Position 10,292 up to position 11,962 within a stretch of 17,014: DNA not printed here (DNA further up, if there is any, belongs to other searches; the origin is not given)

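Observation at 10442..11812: RelA/SpoT-type alarmone synthetase homologue in an archaeal genomic context, with truncated pseudo-HD / SYNTH / TGS architecture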

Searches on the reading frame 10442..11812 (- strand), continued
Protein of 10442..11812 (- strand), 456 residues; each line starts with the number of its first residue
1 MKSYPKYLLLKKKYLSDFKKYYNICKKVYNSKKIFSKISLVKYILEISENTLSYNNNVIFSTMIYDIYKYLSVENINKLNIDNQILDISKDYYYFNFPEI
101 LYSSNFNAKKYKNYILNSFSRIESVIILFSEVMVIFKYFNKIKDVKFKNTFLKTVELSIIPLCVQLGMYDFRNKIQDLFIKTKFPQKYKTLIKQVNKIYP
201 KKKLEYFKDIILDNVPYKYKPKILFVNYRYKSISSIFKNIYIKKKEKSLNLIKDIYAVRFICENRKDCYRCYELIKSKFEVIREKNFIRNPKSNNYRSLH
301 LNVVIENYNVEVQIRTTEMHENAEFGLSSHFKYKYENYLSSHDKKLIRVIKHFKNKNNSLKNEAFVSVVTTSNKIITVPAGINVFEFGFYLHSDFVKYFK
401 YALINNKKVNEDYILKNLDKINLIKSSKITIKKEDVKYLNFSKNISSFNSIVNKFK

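Call 40: find_homologous_proteins(query=A3, max_evalue=1e-20)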
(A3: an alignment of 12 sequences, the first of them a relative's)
Query A3 (12 sequences) (608 aa, profile of the alignment): 4337 proteins with E <= 1e-20 among 8000 candidates; the best 120 are listed.
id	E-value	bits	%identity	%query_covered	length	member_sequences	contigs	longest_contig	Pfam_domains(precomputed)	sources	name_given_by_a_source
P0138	3.9e-187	642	100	100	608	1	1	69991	PF04607.24,PF13328.13,PF02824.28,PF13291.13,PF28438.1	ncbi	ncbi:MAG: TGS domain-containing protein [Candidatus Diapherotrites archaeon]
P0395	7.6e-174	598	33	95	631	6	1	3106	PF04607.24,PF13328.13,PF02824.28,PF13291.13,PF28438.1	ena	-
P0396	8.0e-174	598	32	95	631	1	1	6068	PF04607.24,PF13328.13,PF02824.28,PF13291.13,PF01842.32,PF28438.1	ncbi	-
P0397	2.5e-173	596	42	98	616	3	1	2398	PF04607.24,PF13328.13,PF02824.28,PF13291.13,PF28438.1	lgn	-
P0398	3.3e-171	589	34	93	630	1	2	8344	PF04607.24,PF13328.13,PF02824.28,PF13291.13,PF28438.1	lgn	-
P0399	6.3e-171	588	33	68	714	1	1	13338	PF04607.24,PF13328.13,PF19296.6,PF02824.28,PF01966.29,PF13291.13,PF28438.1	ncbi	-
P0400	2.6e-170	586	34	72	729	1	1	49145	PF04607.24,PF13328.13,PF02824.28,PF01966.29,PF13291.13,PF28438.1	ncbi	-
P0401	4.2e-170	585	34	94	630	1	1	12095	PF04607.24,PF13328.13,PF02824.28,PF13291.13,PF28438.1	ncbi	-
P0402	4.7e-170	585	33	72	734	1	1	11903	PF04607.24,PF13328.13,PF19296.6,PF02824.28,PF01966.29,PF13291.13,PF01842.32,PF28438.1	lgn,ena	-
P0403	5.3e-170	585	47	97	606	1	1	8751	PF04607.24,PF13328.13,PF02824.28,PF13291.13,PF28438.1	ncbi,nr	ncbi:MAG: bifunctional (p)ppGpp synthetase/guanosine-3',5'-bis(diphosphate) 3'-pyrophosphohydrolase 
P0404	6.7e-170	585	34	72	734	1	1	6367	PF04607.24,PF13328.13,PF19296.6,PF02824.28,PF01966.29,PF13291.13,PF01842.32,PF28438.1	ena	-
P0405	1.3e-169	584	33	72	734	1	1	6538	PF04607.24,PF13328.13,PF19296.6,PF02824.28,PF01966.29,PF13291.13,PF01842.32,PF28438.1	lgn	-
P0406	1.6e-169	583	33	72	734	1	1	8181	PF04607.24,PF13328.13,PF19296.6,PF02824.28,PF01966.29,PF13291.13,PF01842.32,PF28438.1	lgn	-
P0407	1.7e-169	583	33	72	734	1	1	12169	PF04607.24,PF13328.13,PF19296.6,PF02824.28,PF01966.29,PF13291.13,PF01842.32,PF28438.1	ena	-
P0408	1.7e-169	583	33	72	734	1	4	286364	PF04607.24,PF13328.13,PF19296.6,PF02824.28,PF01966.29,PF13291.13,PF01842.32,PF28438.1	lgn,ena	-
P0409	2.0e-169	583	33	72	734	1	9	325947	PF04607.24,PF13328.13,PF19296.6,PF02824.28,PF01966.29,PF13291.13,PF01842.32,PF28438.1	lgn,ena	-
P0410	2.1e-169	583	33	95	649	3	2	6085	PF04607.24,PF13328.13,PF02824.28,PF01966.29,PF22629.3,PF13291.13,PF01842.32,PF28438.1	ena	-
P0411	2.3e-169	583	33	72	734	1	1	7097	PF04607.24,PF13328.13,PF19296.6,PF02824.28,PF01966.29,PF13291.13,PF01842.32,PF28438.1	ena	-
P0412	2.3e-169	583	33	72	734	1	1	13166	PF04607.24,PF13328.13,PF19296.6,PF02824.28,PF01966.29,PF13291.13,PF01842.32,PF28438.1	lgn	-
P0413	2.3e-169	583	33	72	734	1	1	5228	PF04607.24,PF13328.13,PF19296.6,PF02824.28,PF01966.29,PF13291.13,PF01842.32,PF28438.1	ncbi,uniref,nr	ncbi:bifunctional (p)ppGpp synthetase/guanosine-3',5'-bis(diphosphate) 3'-pyrophosphohydrolase [uncu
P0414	2.3e-169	583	33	72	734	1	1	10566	PF04607.24,PF13328.13,PF19296.6,PF02824.28,PF01966.29,PF13291.13,PF01842.32,PF28438.1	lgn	-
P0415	2.3e-169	583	33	72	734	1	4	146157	PF04607.24,PF13328.13,PF19296.6,PF02824.28,PF01966.29,PF13291.13,PF01842.32,PF28438.1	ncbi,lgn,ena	-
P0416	2.4e-169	583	33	72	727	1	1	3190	PF04607.24,PF13328.13,PF19296.6,PF02824.28,PF01966.29,PF13291.13,PF01842.32,PF28438.1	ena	-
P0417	2.4e-169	583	33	72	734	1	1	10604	PF04607.24,PF13328.13,PF19296.6,PF02824.28,PF01966.29,PF13291.13,PF01842.32,PF28438.1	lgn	-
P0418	2.4e-169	583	33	72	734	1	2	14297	PF04607.24,PF13328.13,PF19296.6,PF02824.28,PF01966.29,PF13291.13,PF01842.32,PF28438.1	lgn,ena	-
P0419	2.5e-169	583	34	72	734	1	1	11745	PF04607.24,PF13328.13,PF19296.6,PF02824.28,PF01966.29,PF13291.13,PF01842.32,PF28438.1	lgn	-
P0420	2.6e-169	583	33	72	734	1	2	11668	PF04607.24,PF13328.13,PF19296.6,PF02824.28,PF01966.29,PF13291.13,PF01842.32,PF28438.1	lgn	-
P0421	2.7e-169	583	33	72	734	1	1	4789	PF04607.24,PF13328.13,PF19296.6,PF02824.28,PF01966.29,PF13291.13,PF01842.32,PF28438.1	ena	-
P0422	3.2e-169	582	33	72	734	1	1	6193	PF04607.24,PF13328.13,PF19296.6,PF02824.28,PF01966.29,PF13291.13,PF01842.32,PF28438.1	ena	-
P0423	3.2e-169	582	33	72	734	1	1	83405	PF04607.24,PF13328.13,PF19296.6,PF02824.28,PF01966.29,PF13291.13,PF01842.32,PF28438.1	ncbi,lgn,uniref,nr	ncbi:(p)ppGpp synthetase [Megasphaera elsdenii]|uniref:RelA/SpoT family protein n=1 Tax=Megasphaera 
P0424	3.3e-169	582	33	72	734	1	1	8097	PF04607.24,PF13328.13,PF19296.6,PF02824.28,PF01966.29,PF13291.13,PF01842.32,PF28438.1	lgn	-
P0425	3.7e-169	582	33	72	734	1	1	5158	PF04607.24,PF13328.13,PF19296.6,PF02824.28,PF01966.29,PF13291.13,PF01842.32,PF28438.1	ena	-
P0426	3.8e-169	582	33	72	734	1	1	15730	PF04607.24,PF13328.13,PF19296.6,PF02824.28,PF01966.29,PF13291.13,PF01842.32,PF28438.1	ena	-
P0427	4.0e-169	582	31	97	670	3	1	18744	PF04607.24,PF13328.13,PF02824.28,PF01966.29,PF13291.13,PF01842.32,PF28438.1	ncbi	-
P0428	4.0e-169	582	33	72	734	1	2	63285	PF04607.24,PF13328.13,PF19296.6,PF02824.28,PF01966.29,PF13291.13,PF01842.32,PF28438.1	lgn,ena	-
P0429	4.3e-169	582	33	72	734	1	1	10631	PF04607.24,PF13328.13,PF19296.6,PF02824.28,PF01966.29,PF13291.13,PF01842.32,PF28438.1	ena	-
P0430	4.5e-169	582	34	72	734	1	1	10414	PF04607.24,PF13328.13,PF19296.6,PF02824.28,PF01966.29,PF13291.13,PF01842.32,PF28438.1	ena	-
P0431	4.7e-169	582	33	72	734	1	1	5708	PF04607.24,PF13328.13,PF19296.6,PF02824.28,PF01966.29,PF13291.13,PF01842.32,PF28438.1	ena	-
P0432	5.0e-169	582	33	72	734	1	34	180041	PF04607.24,PF13328.13,PF19296.6,PF02824.28,PF01966.29,PF13291.13,PF01842.32,PF28438.1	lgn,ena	-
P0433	6.0e-169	582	33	72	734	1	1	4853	PF04607.24,PF13328.13,PF19296.6,PF02824.28,PF01966.29,PF13291.13,PF01842.32,PF28438.1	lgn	-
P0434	7.4e-169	581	33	72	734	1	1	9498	PF04607.24,PF13328.13,PF19296.6,PF02824.28,PF01966.29,PF13291.13,PF01842.32,PF28438.1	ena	-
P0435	7.4e-169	581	33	72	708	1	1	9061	PF04607.24,PF13328.13,PF19296.6,PF02824.28,PF01966.29,PF13291.13,PF28438.1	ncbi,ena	-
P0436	1.4e-168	580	34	72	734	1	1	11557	PF04607.24,PF13328.13,PF19296.6,PF02824.28,PF01966.29,PF13291.13,PF01842.32,PF28438.1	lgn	-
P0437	1.5e-168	580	33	72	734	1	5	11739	PF04607.24,PF13328.13,PF19296.6,PF02824.28,PF01966.29,PF13291.13,PF01842.32,PF28438.1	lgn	-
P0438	3.1e-168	579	35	98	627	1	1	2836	PF04607.24,PF13328.13,PF02824.28,PF13291.13,PF01842.32,PF28438.1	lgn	-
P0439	3.6e-168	579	33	72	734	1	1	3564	PF04607.24,PF13328.13,PF19296.6,PF02824.28,PF01966.29,PF13291.13,PF01842.32,PF28438.1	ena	-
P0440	4.8e-168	579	33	72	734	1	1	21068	PF04607.24,PF13328.13,PF19296.6,PF02824.28,PF01966.29,PF13291.13,PF01842.32,PF28438.1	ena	-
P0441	3.0e-167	576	33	70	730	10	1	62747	PF04607.24,PF13328.13,PF19296.6,PF02824.28,PF01966.29,PF13291.13,PF28438.1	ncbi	-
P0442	5.3e-167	575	31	96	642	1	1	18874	PF04607.24,PF13328.13,PF02824.28,PF01966.29,PF13291.13,PF01842.32,PF28438.1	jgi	-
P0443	7.1e-167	575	33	94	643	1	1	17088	PF04607.24,PF13328.13,PF02824.28,PF01966.29,PF13291.13,PF01842.32,PF28438.1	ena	-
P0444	1.1e-166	574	32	95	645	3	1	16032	PF04607.24,PF13328.13,PF02824.28,PF01966.29,PF13291.13,PF01842.32,PF28438.1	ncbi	-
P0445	1.1e-166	574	34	95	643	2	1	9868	PF04607.24,PF13328.13,PF02824.28,PF01966.29,PF13291.13,PF01842.32,PF28438.1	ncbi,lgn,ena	-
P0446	1.2e-166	574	33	94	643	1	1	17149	PF04607.24,PF13328.13,PF02824.28,PF01966.29,PF13291.13,PF01842.32,PF28438.1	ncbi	-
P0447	1.5e-166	574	32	95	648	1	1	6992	PF04607.24,PF13328.13,PF02824.28,PF01966.29,PF13291.13,PF28438.1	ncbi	-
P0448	2.5e-166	573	33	68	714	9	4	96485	PF04607.24,PF13328.13,PF19296.6,PF02824.28,PF01966.29,PF13291.13,PF28438.1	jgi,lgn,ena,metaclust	jgi:GTP pyrophosphokinase|metaclust:\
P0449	1.1e-165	571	34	95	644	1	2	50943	PF04607.24,PF13328.13,PF02824.28,PF01966.29,PF13291.13,PF01842.32,PF28438.1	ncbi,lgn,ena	-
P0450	1.3e-165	571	39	94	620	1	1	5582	PF04607.24,PF13328.13,PF02824.28,PF13291.13,PF28438.1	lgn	-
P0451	1.8e-165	570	34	95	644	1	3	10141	PF04607.24,PF13328.13,PF02824.28,PF01966.29,PF13291.13,PF01842.32,PF28438.1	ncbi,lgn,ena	-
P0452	2.5e-165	570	34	74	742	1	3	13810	PF04607.24,PF13328.13,PF19296.6,PF02824.28,PF01966.29,PF13291.13,PF28438.1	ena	-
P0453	1.2e-164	567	34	94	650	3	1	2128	PF04607.24,PF13328.13,PF02824.28,PF01966.29,PF13291.13,PF01842.32,PF28438.1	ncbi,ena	-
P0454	1.4e-164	567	33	93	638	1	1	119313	PF04607.24,PF13328.13,PF02824.28,PF01966.29,PF13291.13,PF28438.1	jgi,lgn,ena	-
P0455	2.4e-164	566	35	70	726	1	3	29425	PF04607.24,PF13328.13,PF19296.6,PF02824.28,PF01966.29,PF13291.13,PF28438.1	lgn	-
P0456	3.6e-164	566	38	96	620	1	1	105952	PF04607.24,PF13328.13,PF02824.28,PF13291.13,PF28438.1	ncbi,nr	ncbi:MAG: HD domain-containing protein [Candidatus Diapherotrites archaeon]|nr:HD domain-containing 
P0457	7.1e-164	565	35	95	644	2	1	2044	PF04607.24,PF13328.13,PF02824.28,PF01966.29,PF01842.32,PF28438.1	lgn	-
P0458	7.4e-164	565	31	95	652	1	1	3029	PF04607.24,PF13328.13,PF02824.28,PF01966.29,PF13291.13,PF01842.32,PF28438.1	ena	-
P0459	7.8e-164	565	30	94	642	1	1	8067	PF04607.24,PF13328.13,PF02824.28,PF01966.29,PF13291.13,PF28438.1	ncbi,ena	-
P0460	1.4e-163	564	32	74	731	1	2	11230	PF04607.24,PF13328.13,PF19296.6,PF02824.28,PF01966.29,PF13291.13,PF28438.1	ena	-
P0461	1.5e-163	564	32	69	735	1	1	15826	PF04607.24,PF13328.13,PF19296.6,PF02824.28,PF01966.29,PF13291.13,PF28438.1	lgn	-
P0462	3.5e-163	563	38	93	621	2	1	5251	PF04607.24,PF13328.13,PF02824.28,PF13291.13,PF28438.1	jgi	-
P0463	3.5e-163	563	33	69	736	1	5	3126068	PF04607.24,PF13328.13,PF19296.6,PF02824.28,PF01966.29,PF13291.13,PF28438.1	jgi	jgi:guanosine-3',5'-bis(diphosphate) 3'-pyrophosphohydrolase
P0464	3.7e-163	562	32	74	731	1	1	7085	PF04607.24,PF13328.13,PF19296.6,PF02824.28,PF01966.29,PF13291.13,PF28438.1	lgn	-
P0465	4.7e-163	562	33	93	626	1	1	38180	PF04607.24,PF13328.13,PF02824.28,PF13291.13,PF28438.1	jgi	-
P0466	7.7e-163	561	35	95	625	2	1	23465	PF04607.24,PF13328.13,PF02824.28,PF13291.13,PF28438.1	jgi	-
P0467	8.8e-163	561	33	69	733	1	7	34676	PF04607.24,PF13328.13,PF19296.6,PF02824.28,PF01966.29,PF13291.13,PF28438.1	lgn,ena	-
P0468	1.0e-162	561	33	69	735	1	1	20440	PF04607.24,PF13328.13,PF19296.6,PF02824.28,PF01966.29,PF13291.13,PF28438.1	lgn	-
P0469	1.4e-162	561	31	97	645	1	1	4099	PF04607.24,PF13328.13,PF02824.28,PF01966.29,PF13291.13,PF28438.1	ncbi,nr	ncbi:MAG: bifunctional (p)ppGpp synthetase/guanosine-3',5'-bis(diphosphate) 3'-pyrophosphohydrolase 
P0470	1.6e-162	560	33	72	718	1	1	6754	PF04607.24,PF13328.13,PF19296.6,PF02824.28,PF01966.29,PF13291.13,PF01842.32,PF28438.1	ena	-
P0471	2.3e-162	560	31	69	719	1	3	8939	PF04607.24,PF13328.13,PF19296.6,PF02824.28,PF01966.29,PF13291.13,PF28438.1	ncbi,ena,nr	ncbi:MAG: bifunctional (p)ppGpp synthetase/guanosine-3',5'-bis(diphosphate) 3'-pyrophosphohydrolase 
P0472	3.3e-162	559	34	70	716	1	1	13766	PF04607.24,PF13328.13,PF19296.6,PF02824.28,PF01966.29,PF13291.13,PF28438.1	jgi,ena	jgi:GTP pyrophosphokinase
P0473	3.8e-162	559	30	93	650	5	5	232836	PF04607.24,PF13328.13,PF02824.28,PF01966.29,PF13291.13,PF28438.1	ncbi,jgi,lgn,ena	-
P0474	5.0e-162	559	31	95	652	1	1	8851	PF04607.24,PF13328.13,PF02824.28,PF01966.29,PF13291.13,PF01842.32,PF28438.1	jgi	jgi:GTP pyrophosphokinase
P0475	5.3e-162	559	33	93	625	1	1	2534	PF04607.24,PF13328.13,PF02824.28,PF13291.13,PF28438.1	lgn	-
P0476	6.0e-162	558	31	94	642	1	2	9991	PF04607.24,PF13328.13,PF02824.28,PF01966.29,PF13291.13,PF28438.1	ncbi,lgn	-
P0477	6.4e-162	558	32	70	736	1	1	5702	PF04607.24,PF13328.13,PF19296.6,PF02824.28,PF01966.29,PF13291.13,PF01842.32,PF28438.1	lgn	-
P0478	6.9e-162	558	34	70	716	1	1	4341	PF04607.24,PF13328.13,PF19296.6,PF02824.28,PF01966.29,PF13291.13,PF01842.32,PF28438.1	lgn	-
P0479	1.2e-161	557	36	68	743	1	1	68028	PF04607.24,PF13328.13,PF19296.6,PF02824.28,PF01966.29,PF13291.13,PF28438.1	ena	-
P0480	1.3e-161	557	34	72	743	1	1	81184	PF04607.24,PF13328.13,PF19296.6,PF02824.28,PF01966.29,PF13291.13,PF28438.1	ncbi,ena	-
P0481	1.4e-161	557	32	72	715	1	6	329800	PF04607.24,PF13328.13,PF19296.6,PF02824.28,PF01966.29,PF22629.3,PF13291.13,PF01842.32,PF28438.1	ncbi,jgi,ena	-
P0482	1.5e-161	557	32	72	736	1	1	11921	PF04607.24,PF13328.13,PF19296.6,PF02824.28,PF01966.29,PF13291.13,PF01842.32,PF28438.1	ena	-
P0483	1.5e-161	557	36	68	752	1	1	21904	PF04607.24,PF13328.13,PF19296.6,PF02824.28,PF01966.29,PF13291.13,PF28438.1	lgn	-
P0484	1.7e-161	557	32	72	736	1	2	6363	PF04607.24,PF13328.13,PF19296.6,PF02824.28,PF01966.29,PF13291.13,PF01842.32,PF28438.1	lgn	-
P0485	1.8e-161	557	31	72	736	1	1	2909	PF04607.24,PF13328.13,PF19296.6,PF02824.28,PF01966.29,PF13291.13,PF01842.32,PF28438.1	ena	-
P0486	2.7e-161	556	31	95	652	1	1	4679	PF04607.24,PF13328.13,PF02824.28,PF01966.29,PF22629.3,PF13291.13,PF01842.32,PF28438.1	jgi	jgi:guanosine-3',5'-bis(diphosphate) 3'-pyrophosphohydrolase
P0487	2.8e-161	556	31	72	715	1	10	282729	PF04607.24,PF13328.13,PF19296.6,PF02824.28,PF01966.29,PF13291.13,PF01842.32,PF28438.1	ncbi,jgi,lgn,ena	jgi:GTP pyrophosphokinase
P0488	4.5e-161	556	34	71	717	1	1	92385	PF04607.24,PF13328.13,PF19296.6,PF02824.28,PF01966.29,PF13291.13,PF01842.32,PF28438.1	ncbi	-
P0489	4.6e-161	556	36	68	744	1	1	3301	PF04607.24,PF13328.13,PF19296.6,PF02824.28,PF01966.29,PF13291.13,PF28438.1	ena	-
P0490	4.6e-161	556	34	70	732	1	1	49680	PF04607.24,PF13328.13,PF19296.6,PF02824.28,PF01966.29,PF22629.3,PF13291.13,PF01842.32,PF28438.1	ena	-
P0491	4.7e-161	556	36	68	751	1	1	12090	PF04607.24,PF13328.13,PF19296.6,PF02824.28,PF01966.29,PF13291.13,PF28438.1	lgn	-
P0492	5.7e-161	555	32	71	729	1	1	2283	PF04607.24,PF13328.13,PF19296.6,PF02824.28,PF01966.29,PF13291.13,PF01842.32,PF28438.1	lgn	-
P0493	9.3e-161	555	32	70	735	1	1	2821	PF04607.24,PF13328.13,PF19296.6,PF02824.28,PF01966.29,PF22629.3,PF13291.13,PF01842.32,PF28438.1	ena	-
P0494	1.2e-160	554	36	69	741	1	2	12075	PF04607.24,PF13328.13,PF19296.6,PF02824.28,PF01966.29,PF13291.13,PF28438.1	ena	-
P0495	1.2e-160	554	34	70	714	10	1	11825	PF04607.24,PF13328.13,PF19296.6,PF02824.28,PF01966.29,PF13291.13,PF01842.32,PF28438.1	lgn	-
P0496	1.2e-160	554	36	69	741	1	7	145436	PF04607.24,PF13328.13,PF19296.6,PF02824.28,PF01966.29,PF13291.13,PF28438.1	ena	-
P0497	1.3e-160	554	32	70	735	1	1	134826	PF04607.24,PF13328.13,PF19296.6,PF02824.28,PF01966.29,PF22629.3,PF13291.13,PF01842.32,PF28438.1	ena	-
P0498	1.5e-160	554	32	69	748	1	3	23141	PF04607.24,PF13328.13,PF19296.6,PF02824.28,PF01966.29,PF13291.13,PF01842.32,PF28438.1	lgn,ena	-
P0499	2.0e-160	553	37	69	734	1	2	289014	PF04607.24,PF13328.13,PF19296.6,PF02824.28,PF01966.29,PF13291.13,PF01842.32,PF28438.1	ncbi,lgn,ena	-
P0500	2.4e-160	553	36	68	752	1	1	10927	PF04607.24,PF13328.13,PF19296.6,PF02824.28,PF01966.29,PF13291.13,PF28438.1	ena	-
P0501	2.4e-160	553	36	71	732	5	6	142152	PF04607.24,PF13328.13,PF19296.6,PF02824.28,PF01966.29,PF13291.13,PF28438.1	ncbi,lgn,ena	-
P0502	2.7e-160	553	34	70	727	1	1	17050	PF04607.24,PF13328.13,PF19296.6,PF02824.28,PF01966.29,PF13291.13,PF01842.32,PF28438.1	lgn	-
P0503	2.9e-160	553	30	72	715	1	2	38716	PF04607.24,PF13328.13,PF19296.6,PF02824.28,PF01966.29,PF22629.3,PF13291.13,PF01842.32,PF28438.1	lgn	-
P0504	2.9e-160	553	30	72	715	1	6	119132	PF04607.24,PF13328.13,PF19296.6,PF02824.28,PF01966.29,PF13291.13,PF28438.1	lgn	-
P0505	3.0e-160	553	35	70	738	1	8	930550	PF04607.24,PF13328.13,PF19296.6,PF02824.28,PF01966.29,PF22629.3,PF13291.13,PF01842.32,PF28438.1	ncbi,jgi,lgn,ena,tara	tara:strand:- start:84578 stop:86794 length:2217 start_codon:yes stop_codon:yes gene_type:complete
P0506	5.3e-160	552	36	68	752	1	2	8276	PF04607.24,PF13328.13,PF19296.6,PF02824.28,PF01966.29,PF13291.13,PF28438.1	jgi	-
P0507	6.7e-160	552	32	70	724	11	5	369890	PF04607.24,PF13328.13,PF19296.6,PF02824.28,PF01966.29,PF13291.13,PF28438.1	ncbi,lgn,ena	-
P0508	6.8e-160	552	35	69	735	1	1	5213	PF04607.24,PF13328.13,PF19296.6,PF02824.28,PF01966.29,PF13291.13,PF28438.1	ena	-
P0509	9.4e-160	551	35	69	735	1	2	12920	PF04607.24,PF13328.13,PF19296.6,PF02824.28,PF01966.29,PF13291.13,PF28438.1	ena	-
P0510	1.2e-159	551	36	69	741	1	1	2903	PF04607.24,PF13328.13,PF19296.6,PF02824.28,PF01966.29,PF13291.13,PF28438.1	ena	-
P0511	1.4e-159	551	36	68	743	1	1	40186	PF04607.24,PF13328.13,PF19296.6,PF02824.28,PF01966.29,PF13291.13,PF28438.1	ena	-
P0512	1.6e-159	550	35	72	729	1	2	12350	PF04607.24,PF13328.13,PF19296.6,PF02824.28,PF01966.29,PF13291.13,PF28438.1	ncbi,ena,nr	ncbi:MAG: bifunctional (p)ppGpp synthetase/guanosine-3',5'-bis(diphosphate) 3'-pyrophosphohydrolase 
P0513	1.6e-159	550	34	71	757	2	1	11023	PF04607.24,PF13328.13,PF19296.6,PF02824.28,PF01966.29,PF22629.3,PF13291.13,PF01842.32,PF28438.1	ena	-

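Call 42: list_cluster_members(proteins=[P0403, P0469, P0396, P0401, P0427, P0444, P0446, P0447, P0399, P0400])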
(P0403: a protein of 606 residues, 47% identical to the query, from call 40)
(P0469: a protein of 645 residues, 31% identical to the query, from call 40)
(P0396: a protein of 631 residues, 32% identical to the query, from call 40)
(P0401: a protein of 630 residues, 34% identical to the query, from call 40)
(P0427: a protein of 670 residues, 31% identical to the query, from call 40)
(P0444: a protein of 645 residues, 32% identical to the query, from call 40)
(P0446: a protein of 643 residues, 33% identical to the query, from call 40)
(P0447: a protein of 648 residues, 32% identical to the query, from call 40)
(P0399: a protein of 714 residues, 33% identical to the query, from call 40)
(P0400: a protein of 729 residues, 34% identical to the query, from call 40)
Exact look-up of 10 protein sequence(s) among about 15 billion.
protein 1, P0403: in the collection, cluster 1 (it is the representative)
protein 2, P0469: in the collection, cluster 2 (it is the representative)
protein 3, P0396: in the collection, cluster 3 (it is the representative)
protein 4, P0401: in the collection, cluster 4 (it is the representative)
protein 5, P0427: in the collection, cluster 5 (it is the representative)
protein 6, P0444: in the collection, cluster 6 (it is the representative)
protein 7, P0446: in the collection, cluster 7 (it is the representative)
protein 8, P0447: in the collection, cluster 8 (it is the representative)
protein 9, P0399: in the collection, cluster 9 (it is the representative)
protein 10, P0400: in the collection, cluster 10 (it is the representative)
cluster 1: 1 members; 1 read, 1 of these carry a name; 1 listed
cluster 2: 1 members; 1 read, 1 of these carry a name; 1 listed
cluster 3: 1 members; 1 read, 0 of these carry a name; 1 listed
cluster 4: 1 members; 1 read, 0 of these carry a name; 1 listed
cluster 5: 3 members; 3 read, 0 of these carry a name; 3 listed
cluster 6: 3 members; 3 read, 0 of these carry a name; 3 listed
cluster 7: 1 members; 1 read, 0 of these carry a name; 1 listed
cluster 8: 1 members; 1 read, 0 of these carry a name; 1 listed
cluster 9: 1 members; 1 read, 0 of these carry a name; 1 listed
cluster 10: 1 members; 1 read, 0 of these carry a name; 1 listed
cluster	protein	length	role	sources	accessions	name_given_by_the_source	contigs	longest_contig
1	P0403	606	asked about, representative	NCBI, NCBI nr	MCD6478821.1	MAG: bifunctional (p)ppGpp synthetase/guanosine-3',5'-bis(diphosphate) ... | bifunctional (p)ppGpp synthetase/guanosine-3',5'-bis(diphosphate) 3'-pyrophosphohydrolase ...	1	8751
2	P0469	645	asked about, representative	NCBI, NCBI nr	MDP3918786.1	MAG: bifunctional (p)ppGpp synthetase/guanosine-3',5'-bis(diphosphate) ... | bifunctional (p)ppGpp synthetase/guanosine-3',5'-bis(diphosphate) 3'-pyrophosphohydrolase ...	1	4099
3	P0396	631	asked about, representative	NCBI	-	-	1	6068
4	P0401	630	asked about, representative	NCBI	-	-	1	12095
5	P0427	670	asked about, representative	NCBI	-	-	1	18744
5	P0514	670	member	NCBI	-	-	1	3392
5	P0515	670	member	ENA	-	-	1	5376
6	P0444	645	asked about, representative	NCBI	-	-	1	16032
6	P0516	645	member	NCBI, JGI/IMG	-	-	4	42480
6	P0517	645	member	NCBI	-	-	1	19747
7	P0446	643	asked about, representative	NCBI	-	-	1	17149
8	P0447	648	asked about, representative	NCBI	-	-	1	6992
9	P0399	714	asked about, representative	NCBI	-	-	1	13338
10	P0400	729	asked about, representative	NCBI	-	-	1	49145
